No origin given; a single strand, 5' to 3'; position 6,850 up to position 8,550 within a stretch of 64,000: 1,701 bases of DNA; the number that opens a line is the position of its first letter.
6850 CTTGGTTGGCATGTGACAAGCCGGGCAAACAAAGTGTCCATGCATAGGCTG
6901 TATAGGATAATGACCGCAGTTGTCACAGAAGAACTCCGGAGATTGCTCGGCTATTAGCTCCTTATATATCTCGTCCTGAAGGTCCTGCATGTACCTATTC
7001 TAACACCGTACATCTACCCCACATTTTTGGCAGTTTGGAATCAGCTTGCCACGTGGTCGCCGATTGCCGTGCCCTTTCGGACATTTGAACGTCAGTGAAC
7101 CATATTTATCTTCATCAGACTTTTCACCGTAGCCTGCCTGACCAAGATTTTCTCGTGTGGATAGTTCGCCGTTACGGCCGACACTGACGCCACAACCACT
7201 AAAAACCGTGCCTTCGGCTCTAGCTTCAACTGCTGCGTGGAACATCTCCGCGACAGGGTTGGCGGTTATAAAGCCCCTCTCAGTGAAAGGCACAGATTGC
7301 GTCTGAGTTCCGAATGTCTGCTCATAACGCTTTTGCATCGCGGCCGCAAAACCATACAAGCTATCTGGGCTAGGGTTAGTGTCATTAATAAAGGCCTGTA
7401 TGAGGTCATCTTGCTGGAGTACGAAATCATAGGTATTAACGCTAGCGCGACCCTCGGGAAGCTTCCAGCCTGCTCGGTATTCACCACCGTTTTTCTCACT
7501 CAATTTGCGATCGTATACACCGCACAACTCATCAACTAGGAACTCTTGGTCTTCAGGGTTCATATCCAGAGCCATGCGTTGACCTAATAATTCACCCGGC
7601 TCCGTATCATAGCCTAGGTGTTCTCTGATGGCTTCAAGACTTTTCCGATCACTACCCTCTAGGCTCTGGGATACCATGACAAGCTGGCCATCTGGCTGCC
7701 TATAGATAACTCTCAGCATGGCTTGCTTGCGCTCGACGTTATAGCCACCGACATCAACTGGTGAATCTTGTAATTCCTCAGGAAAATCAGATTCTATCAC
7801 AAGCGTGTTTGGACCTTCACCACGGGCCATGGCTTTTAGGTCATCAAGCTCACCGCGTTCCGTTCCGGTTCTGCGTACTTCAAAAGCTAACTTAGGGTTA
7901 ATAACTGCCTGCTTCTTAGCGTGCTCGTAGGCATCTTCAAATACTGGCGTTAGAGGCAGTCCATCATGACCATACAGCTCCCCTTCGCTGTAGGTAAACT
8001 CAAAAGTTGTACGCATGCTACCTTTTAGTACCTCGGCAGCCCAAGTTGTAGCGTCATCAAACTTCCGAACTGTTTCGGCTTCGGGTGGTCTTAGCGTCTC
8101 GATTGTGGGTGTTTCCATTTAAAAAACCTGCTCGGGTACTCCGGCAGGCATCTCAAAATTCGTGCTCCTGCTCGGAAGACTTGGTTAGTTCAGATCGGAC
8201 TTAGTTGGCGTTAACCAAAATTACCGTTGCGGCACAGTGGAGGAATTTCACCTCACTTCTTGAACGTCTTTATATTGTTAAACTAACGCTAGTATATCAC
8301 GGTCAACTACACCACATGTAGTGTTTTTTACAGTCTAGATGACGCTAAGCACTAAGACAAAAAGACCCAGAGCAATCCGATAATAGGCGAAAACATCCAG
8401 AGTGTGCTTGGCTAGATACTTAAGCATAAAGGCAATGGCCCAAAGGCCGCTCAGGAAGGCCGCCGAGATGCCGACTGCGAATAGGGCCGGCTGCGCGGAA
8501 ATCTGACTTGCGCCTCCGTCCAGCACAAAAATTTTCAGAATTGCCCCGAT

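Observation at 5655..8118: Orphan operon behind the riboswitch-like leader: 372-aa zinc-ribbon protein, hidden 56-aa zinc-ribbon ORF, NadD, Fet4-like permease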

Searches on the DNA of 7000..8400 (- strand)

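Call 5: search_rna_families(source=window, start=8050, end=8400, threshold=evalue, max_evalue=10, show_alignments=3)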
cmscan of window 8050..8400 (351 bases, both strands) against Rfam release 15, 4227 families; matches with E-value up to 10: 1.
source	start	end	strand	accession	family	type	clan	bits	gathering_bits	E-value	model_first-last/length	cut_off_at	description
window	8141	8281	-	RF01482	AdoCbl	Cis-reg; riboswitch;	CL00101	40.9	50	2.6e-06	1-149/149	no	AdoCbl (Cobalamin/B12) riboswitch aptamer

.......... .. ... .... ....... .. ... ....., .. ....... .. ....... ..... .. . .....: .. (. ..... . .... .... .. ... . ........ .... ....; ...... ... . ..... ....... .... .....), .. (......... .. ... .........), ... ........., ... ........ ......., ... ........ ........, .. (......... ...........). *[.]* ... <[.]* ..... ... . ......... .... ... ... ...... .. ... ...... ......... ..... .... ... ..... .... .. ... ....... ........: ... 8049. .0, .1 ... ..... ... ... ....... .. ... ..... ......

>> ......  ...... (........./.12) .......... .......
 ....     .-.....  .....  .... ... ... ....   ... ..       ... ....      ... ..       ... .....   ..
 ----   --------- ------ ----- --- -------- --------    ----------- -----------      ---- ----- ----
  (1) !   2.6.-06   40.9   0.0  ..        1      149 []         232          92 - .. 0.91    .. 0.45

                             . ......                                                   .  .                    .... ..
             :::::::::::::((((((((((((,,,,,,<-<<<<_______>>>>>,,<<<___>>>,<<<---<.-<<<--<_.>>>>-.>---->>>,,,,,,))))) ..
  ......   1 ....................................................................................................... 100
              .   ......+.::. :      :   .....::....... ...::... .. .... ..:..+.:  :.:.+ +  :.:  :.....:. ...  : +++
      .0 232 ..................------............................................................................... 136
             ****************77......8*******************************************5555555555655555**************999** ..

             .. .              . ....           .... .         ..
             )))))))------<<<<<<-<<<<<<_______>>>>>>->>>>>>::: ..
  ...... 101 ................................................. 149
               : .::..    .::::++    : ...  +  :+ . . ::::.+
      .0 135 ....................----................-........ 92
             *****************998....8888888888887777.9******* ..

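Call 18: search_rna_families(sources=[L001, L006, L017, L022, L029, L033, L034, L035, L042, L060, L061], threshold=gathering)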
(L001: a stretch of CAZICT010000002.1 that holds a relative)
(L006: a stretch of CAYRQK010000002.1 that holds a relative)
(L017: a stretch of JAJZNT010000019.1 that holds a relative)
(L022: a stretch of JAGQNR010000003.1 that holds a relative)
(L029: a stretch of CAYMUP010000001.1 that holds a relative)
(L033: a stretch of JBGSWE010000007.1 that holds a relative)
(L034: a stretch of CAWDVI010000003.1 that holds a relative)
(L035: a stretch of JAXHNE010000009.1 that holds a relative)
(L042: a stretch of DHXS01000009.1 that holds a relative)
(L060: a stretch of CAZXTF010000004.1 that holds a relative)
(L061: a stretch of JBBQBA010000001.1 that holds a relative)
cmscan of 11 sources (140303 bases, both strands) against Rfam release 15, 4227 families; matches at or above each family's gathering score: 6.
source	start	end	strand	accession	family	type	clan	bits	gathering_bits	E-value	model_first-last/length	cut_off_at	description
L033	5787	5863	+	RF01689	AdoCbl-II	Cis-reg; riboswitch;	CL00101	42.5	36.5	1.8e-06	1-81/81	no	AdoCbl-II (Cobalamin/B12) riboswitch aptamer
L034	5786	5862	+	RF01689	AdoCbl-II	Cis-reg; riboswitch;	CL00101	40.6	36.5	6.5e-06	1-81/81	no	AdoCbl-II (Cobalamin/B12) riboswitch aptamer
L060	5810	5884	+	RF01689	AdoCbl-II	Cis-reg; riboswitch;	CL00101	40.2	36.5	8.8e-06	1-81/81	no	AdoCbl-II (Cobalamin/B12) riboswitch aptamer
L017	4452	4585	+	RF00174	Cobalamin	Cis-reg; riboswitch;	CL00101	39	31.5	5.3e-06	1-189/189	no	Cobalamin riboswitch aptamer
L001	5799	5872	+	RF01689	AdoCbl-II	Cis-reg; riboswitch;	CL00101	36.7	36.5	0.00011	1-81/81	no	AdoCbl-II (Cobalamin/B12) riboswitch aptamer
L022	5736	5868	+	RF00174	Cobalamin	Cis-reg; riboswitch;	CL00101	33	31.5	0.00027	1-189/189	no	Cobalamin riboswitch aptamer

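Call 42: search_rna_families(source=L062, start=7600, end=8100, threshold=evalue, max_evalue=1, show_alignments=1)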
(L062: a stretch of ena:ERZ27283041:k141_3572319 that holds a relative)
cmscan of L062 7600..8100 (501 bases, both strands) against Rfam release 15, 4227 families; matches with E-value up to 1: 3.
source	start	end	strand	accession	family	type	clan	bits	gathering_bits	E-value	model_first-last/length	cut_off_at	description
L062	7840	7912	+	RF01689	AdoCbl-II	Cis-reg; riboswitch;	CL00101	37.4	36.5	2.3e-07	1-81/81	no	AdoCbl-II (Cobalamin/B12) riboswitch aptamer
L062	7954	8003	+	RF00900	mir-255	Gene; miRNA;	-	24.3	50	0.05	1-59/59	no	mir-255 microRNA precursor family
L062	7805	7836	+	RF03204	mir-4510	Gene; miRNA;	-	17.8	60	0.39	1-72/72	no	mir-4510 microRNA precursor family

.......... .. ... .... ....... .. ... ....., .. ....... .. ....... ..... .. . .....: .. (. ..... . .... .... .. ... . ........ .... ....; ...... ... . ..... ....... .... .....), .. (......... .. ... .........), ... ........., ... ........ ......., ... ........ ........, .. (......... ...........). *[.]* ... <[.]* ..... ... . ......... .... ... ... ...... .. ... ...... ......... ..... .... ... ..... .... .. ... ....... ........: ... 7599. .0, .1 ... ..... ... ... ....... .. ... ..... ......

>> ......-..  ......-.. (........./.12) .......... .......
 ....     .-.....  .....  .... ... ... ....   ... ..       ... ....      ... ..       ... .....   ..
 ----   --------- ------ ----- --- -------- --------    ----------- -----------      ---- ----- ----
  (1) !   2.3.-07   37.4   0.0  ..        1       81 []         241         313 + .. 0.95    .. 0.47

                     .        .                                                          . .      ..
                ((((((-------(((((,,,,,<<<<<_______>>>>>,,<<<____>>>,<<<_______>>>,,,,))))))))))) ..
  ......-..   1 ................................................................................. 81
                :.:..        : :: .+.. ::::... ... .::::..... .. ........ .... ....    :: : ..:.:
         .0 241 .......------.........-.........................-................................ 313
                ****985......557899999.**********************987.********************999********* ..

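Call 56: search_rna_families(sources=[L065, L066, L067, L068], threshold=evalue, max_evalue=0.01)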
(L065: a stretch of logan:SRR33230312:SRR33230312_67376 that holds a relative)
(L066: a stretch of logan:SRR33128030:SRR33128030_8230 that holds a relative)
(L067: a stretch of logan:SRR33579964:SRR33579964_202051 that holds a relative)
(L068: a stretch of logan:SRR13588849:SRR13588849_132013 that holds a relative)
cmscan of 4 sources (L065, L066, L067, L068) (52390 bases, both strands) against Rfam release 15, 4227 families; matches with E-value up to 0.01: 4.
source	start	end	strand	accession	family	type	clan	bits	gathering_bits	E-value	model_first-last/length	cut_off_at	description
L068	5976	6115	+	RF01482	AdoCbl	Cis-reg; riboswitch;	CL00101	46.9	50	1.5e-05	1-149/149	no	AdoCbl (Cobalamin/B12) riboswitch aptamer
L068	12102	12157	+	RF00008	Hammerhead_3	Gene; ribozyme;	CL00010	43.3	48.5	3.2e-06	1-54/54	no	Hammerhead ribozyme (type III)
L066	5796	5938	+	RF00174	Cobalamin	Cis-reg; riboswitch;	CL00101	27.7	31.5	0.0034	1-189/189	no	Cobalamin riboswitch aptamer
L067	192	254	+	RF00174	Cobalamin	Cis-reg; riboswitch;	CL00101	26.6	31.5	0.007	47-167/189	no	Cobalamin riboswitch aptamer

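Call 63: build_rna_model(alignment_id=A2, structure=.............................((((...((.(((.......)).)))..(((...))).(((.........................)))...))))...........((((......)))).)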
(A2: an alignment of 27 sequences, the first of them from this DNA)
Model R1 built from alignment A2 (27 sequences, 131 columns); structure: as given.
model positions 100; base pairs 19; branch points 3; effective number of sequences 1.7; information 0.59 bits per position. Calibrated on 0.2 Mb of random sequence (short: E-values are rough).
structure used (alignment columns):
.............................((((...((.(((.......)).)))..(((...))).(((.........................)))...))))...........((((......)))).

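Call 64: search_with_rna_model(model_id=R1, sources=[window, L001, L002, L003, L004, L005, L006, L007, L008, L009, L010, L011, L012, L013, L014, L015, L016, L017, L018, L019, L020, L021, L022, L023, L024, L025, L026, L027, L028, L029, L030, L031, L032, L033, L034, L035, L036, L037, L038, L039, L040, L041, L042, L043, L044, L045, L046, L047, L048, L049, L050, L051, L052, L053, L054, L055, L056, L057, L058, L059, L060, L061, L062, L065, L066, L067, L068], max_evalue=0.01)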
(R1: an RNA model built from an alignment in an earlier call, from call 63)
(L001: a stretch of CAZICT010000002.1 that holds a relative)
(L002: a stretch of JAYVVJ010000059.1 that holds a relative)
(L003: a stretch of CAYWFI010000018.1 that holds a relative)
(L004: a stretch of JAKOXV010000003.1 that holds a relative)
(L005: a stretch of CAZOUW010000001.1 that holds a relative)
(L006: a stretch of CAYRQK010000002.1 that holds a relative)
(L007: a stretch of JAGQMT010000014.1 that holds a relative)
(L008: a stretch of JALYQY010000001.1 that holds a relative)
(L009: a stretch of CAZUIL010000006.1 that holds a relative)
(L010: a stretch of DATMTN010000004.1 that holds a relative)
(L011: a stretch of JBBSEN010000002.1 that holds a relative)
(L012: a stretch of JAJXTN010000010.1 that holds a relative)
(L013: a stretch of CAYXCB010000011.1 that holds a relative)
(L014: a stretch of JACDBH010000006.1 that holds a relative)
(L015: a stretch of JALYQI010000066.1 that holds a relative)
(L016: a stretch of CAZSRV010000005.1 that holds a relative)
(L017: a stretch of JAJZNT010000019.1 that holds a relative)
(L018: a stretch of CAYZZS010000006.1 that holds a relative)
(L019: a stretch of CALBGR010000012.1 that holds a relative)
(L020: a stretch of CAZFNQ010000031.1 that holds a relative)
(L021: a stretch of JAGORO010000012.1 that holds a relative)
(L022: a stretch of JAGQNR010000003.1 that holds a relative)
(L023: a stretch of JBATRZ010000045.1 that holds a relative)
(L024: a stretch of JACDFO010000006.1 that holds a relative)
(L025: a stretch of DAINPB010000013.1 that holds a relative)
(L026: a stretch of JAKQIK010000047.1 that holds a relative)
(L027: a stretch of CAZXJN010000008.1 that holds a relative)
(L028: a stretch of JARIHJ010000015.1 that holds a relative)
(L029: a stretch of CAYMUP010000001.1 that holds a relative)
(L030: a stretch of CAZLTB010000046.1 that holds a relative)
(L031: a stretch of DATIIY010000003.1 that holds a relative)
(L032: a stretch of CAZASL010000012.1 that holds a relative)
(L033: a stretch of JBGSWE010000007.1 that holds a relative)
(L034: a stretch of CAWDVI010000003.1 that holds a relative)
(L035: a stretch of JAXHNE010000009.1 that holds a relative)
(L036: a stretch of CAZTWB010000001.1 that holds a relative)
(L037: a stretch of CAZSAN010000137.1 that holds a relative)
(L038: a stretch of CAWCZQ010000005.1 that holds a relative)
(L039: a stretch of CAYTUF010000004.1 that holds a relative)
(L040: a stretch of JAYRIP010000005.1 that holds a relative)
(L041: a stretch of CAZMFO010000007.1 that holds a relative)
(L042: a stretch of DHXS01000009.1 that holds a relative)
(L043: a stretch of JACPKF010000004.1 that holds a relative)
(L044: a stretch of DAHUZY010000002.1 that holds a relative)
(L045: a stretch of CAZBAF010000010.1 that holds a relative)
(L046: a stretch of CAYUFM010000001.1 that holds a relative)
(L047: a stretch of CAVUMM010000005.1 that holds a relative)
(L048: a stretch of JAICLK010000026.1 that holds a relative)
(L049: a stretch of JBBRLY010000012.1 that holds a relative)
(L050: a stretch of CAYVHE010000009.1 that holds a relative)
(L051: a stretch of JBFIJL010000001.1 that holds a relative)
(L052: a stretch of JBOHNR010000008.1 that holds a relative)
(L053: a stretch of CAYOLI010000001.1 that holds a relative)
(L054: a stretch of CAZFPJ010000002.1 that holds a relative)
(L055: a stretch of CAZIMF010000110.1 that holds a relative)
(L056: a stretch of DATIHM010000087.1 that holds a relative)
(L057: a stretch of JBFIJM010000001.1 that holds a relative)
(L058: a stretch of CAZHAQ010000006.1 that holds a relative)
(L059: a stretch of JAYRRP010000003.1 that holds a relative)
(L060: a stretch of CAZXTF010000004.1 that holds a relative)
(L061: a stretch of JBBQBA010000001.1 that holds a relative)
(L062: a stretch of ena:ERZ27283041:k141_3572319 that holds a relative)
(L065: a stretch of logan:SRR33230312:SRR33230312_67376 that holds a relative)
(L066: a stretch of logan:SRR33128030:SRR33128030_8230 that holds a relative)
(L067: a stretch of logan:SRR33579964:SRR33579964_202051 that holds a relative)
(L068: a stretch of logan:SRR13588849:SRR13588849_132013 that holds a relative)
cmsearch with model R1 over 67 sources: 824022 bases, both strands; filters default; matches with E-value up to 0.01: 65.
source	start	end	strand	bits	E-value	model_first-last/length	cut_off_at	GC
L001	5789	5891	+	107.4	6.4e-20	1-100/100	no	0.48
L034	5780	5882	+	103.9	3.5e-19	1-100/100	no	0.44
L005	5799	5898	+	103.2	5e-19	1-100/100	no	0.43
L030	1517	1615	+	102.5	7.1e-19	1-100/100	no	0.51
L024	3357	3471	+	101.9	9.7e-19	1-100/100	no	0.46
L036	5660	5756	+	101.2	1.4e-18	1-100/100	no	0.4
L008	2182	2299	+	101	1.5e-18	1-100/100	no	0.44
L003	2436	2537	+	100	2.5e-18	1-100/100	no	0.43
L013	5846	5945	+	99.6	3e-18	1-100/100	no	0.52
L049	5848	5946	+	99.3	3.4e-18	1-100/100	no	0.51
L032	3828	3924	+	99.3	3.5e-18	1-100/100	no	0.45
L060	5803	5903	+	97.6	8e-18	1-100/100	no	0.44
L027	5767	5869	+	96.5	1.3e-17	1-100/100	no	0.5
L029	5751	5862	+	95.9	1.8e-17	1-100/100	no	0.47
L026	5792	5892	+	95.5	2.2e-17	1-100/100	no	0.46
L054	5846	5945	+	95.5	2.2e-17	1-100/100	no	0.44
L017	4472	4590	+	94.2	4.2e-17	1-100/100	no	0.45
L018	5780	5896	+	93.9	4.9e-17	1-100/100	no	0.5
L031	5808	5908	+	93.8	5.3e-17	1-100/100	no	0.48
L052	5777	5873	+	93.3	6.6e-17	1-100/100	no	0.48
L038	5778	5888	+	93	7.7e-17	1-100/100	no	0.48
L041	5807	5902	+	92.5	1e-16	1-100/100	no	0.4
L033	5780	5880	+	91.5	1.6e-16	1-100/100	no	0.48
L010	5708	5820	+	90.3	2.9e-16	1-100/100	no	0.43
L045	5832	5930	+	88.8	6.2e-16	1-100/100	no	0.55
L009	5812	5950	+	88.7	6.3e-16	1-100/100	no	0.51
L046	5802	5903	+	88.7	6.4e-16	1-100/100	no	0.41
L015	5790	5904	+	88.4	7.5e-16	1-100/100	no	0.43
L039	5807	5905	+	88.2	8.3e-16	1-100/100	no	0.42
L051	5711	5839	+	86.6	1.8e-15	1-100/100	no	0.45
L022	5752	5874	+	86.6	1.8e-15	1-100/100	no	0.45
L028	2777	2874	+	84.4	5.3e-15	1-100/100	no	0.43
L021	5752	5876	+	83.6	8e-15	1-100/100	no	0.42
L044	5764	5881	+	82.8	1.1e-14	1-100/100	no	0.47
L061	5809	5927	+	82.5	1.4e-14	1-100/100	no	0.39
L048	5604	5730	+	81.3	2.4e-14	1-100/100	no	0.5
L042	5793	5917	+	80.7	3.2e-14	1-100/100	no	0.5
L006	5802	5945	+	80.2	4.2e-14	1-100/100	no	0.48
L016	5829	5927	+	79.9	4.8e-14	1-100/100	no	0.46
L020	978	1096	+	79.3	6.5e-14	1-100/100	no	0.5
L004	5834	5951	+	78.1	1.2e-13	1-100/100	no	0.47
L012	5784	5899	+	77.1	1.9e-13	1-100/100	no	0.48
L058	5739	5875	+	75.1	5e-13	1-100/100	no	0.44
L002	2946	3063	+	75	5.4e-13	1-100/100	no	0.46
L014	2385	2578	+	74.6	6.7e-13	1-100/100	no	0.47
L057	5768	5894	+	73.5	1.1e-12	1-100/100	no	0.39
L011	5818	5934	+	73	1.5e-12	1-100/100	no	0.52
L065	7930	8048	+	70.6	4.7e-12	1-100/100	no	0.46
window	8164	8285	-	70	6.2e-12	1-100/100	no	0.43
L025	5728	5857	+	68.4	1.4e-11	1-100/100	no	0.54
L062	7828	7933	+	67.2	2.5e-11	1-100/100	no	0.46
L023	719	818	+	65.6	5.6e-11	1-100/100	no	0.5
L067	170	283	+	63.6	1.5e-10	1-100/100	no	0.51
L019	5743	5894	+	63.4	1.6e-10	1-100/100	no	0.46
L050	542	734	+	63.2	1.8e-10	1-100/100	no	0.4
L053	5796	5913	+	61.6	3.9e-10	1-100/100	no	0.42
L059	5740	5891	+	61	5.3e-10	1-100/100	no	0.47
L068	5979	6097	+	60.6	6.3e-10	1-100/100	no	0.45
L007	1137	1335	+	58.3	2e-09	1-100/100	no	0.36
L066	5814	5947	+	56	6.3e-09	1-100/100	no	0.41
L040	5782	5944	+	55.6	7.6e-09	1-100/100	no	0.44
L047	5447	5697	+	52.6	3.4e-08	1-100/100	no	0.47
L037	243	360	+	49.4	1.6e-07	1-100/100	no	0.51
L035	5708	5911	+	47.1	4.9e-07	1-100/100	no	0.5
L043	5816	5899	+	40.8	1.1e-05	22-77/100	no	0.56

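Call 77: search_with_rna_model(model_id=R1, sources=[L069, L070, L071], max_evalue=0.1)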
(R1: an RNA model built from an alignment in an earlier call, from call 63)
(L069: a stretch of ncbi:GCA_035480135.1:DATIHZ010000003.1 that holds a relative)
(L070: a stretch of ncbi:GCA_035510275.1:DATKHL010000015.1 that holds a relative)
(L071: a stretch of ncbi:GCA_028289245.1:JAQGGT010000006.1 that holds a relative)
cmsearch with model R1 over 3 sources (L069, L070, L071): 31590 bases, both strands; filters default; matches with E-value up to 0.1: 4.
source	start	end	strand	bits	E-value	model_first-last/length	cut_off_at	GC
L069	5595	5711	+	94.4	1.5e-18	1-100/100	no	0.44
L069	4453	4578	+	63.6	5.7e-12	1-100/100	no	0.55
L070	4428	4545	+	60.8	2.3e-11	1-100/100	no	0.39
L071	4439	4550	+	57.8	9.9e-11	1-100/100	no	0.52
